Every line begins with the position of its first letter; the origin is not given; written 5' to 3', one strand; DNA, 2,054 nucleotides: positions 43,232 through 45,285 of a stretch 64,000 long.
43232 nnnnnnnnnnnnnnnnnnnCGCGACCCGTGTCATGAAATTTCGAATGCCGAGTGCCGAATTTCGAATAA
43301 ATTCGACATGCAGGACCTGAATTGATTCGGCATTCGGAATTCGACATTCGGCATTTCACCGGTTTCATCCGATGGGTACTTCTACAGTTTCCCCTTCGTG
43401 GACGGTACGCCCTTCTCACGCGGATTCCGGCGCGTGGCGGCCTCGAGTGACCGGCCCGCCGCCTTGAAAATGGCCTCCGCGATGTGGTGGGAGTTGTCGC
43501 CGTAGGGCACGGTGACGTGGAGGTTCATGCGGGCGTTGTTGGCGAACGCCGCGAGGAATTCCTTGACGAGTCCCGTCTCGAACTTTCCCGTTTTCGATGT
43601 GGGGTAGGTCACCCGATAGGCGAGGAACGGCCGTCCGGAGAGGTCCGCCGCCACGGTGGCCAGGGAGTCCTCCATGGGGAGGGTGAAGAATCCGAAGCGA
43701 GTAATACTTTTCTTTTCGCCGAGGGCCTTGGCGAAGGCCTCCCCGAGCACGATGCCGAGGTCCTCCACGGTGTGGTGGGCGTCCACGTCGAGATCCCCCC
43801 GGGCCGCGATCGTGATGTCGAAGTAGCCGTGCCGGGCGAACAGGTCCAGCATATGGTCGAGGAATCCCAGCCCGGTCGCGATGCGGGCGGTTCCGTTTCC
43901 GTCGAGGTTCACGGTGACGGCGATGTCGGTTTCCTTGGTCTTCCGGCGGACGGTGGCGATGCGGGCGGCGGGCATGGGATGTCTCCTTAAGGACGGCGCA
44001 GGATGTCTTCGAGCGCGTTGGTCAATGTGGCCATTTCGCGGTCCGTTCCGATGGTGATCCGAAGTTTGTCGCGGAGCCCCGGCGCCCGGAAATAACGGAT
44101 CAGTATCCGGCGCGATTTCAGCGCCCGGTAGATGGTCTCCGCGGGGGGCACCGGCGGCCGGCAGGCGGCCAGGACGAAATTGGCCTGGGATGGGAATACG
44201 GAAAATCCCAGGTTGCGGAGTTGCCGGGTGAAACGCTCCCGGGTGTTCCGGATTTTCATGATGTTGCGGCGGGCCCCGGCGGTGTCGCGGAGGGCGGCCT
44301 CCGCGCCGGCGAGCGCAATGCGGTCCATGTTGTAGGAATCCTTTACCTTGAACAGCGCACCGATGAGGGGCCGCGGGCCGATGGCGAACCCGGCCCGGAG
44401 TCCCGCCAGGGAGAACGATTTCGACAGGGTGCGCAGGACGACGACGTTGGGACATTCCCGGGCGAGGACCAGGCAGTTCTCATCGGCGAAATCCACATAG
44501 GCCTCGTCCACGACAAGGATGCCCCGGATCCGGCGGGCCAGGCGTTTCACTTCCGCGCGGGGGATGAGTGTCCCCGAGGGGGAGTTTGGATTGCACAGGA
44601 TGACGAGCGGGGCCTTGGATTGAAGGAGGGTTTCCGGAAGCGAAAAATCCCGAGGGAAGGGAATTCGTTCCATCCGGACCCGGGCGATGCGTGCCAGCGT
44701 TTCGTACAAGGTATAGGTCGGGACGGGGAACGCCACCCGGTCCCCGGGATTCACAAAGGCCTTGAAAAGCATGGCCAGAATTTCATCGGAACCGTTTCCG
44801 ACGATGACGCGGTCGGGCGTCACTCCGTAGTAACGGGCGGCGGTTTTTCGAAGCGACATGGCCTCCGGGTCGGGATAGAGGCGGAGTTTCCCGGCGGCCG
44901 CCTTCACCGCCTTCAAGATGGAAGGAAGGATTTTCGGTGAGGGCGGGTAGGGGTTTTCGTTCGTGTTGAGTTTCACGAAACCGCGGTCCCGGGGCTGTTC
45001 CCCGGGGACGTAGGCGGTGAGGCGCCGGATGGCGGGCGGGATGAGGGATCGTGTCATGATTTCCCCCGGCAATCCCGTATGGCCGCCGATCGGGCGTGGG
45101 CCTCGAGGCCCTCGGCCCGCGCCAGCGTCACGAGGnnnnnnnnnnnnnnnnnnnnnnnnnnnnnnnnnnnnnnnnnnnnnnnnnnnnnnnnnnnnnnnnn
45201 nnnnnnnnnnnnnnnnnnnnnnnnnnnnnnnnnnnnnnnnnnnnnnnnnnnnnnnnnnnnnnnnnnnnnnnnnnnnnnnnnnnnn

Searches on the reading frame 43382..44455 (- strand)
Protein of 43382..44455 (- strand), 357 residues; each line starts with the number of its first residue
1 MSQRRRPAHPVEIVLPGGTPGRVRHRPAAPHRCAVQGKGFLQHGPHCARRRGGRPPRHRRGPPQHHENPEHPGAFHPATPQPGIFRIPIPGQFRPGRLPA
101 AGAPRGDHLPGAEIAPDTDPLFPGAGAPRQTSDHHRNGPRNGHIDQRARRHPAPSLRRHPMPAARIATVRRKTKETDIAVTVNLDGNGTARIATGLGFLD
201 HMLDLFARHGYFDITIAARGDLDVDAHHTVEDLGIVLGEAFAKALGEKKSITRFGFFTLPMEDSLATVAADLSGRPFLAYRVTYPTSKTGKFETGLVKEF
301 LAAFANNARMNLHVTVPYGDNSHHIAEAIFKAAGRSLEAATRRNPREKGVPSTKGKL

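Call 17: search_protein_families(library=pfam, proteins=[window:43382-44455:-], max_evalue=0.001)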
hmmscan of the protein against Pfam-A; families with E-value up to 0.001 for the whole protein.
window:43382-44455:- (357 aa): 1 family
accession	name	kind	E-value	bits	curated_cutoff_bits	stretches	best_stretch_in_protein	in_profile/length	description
PF00475.24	IGPD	-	3e-61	206.2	27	1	194-337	1-144/144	Imidazoleglycerol-phosphate dehydratase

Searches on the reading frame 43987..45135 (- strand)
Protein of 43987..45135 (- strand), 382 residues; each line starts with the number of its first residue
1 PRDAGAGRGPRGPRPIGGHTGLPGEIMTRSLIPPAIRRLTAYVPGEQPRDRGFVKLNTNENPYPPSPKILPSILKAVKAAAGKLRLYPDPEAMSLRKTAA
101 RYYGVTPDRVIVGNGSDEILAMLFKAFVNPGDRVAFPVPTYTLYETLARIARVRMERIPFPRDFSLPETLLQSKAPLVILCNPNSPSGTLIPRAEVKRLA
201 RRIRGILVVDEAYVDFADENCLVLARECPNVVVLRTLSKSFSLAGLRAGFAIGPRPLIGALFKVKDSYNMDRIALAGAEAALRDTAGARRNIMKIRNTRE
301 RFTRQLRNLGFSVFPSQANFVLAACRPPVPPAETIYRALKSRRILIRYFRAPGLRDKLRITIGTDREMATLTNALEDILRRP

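Call 17: search_protein_families(library=pfam, proteins=[window:43987-45135:-], max_evalue=0.001)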
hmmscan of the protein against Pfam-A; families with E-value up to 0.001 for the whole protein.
window:43987-45135:- (382 aa): 1 family
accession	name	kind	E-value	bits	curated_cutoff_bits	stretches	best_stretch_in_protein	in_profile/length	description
PF00155.27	Aminotran_1_2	-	7.3e-60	203.5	19.7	1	53-374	3-360/361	Aminotransferase class I and II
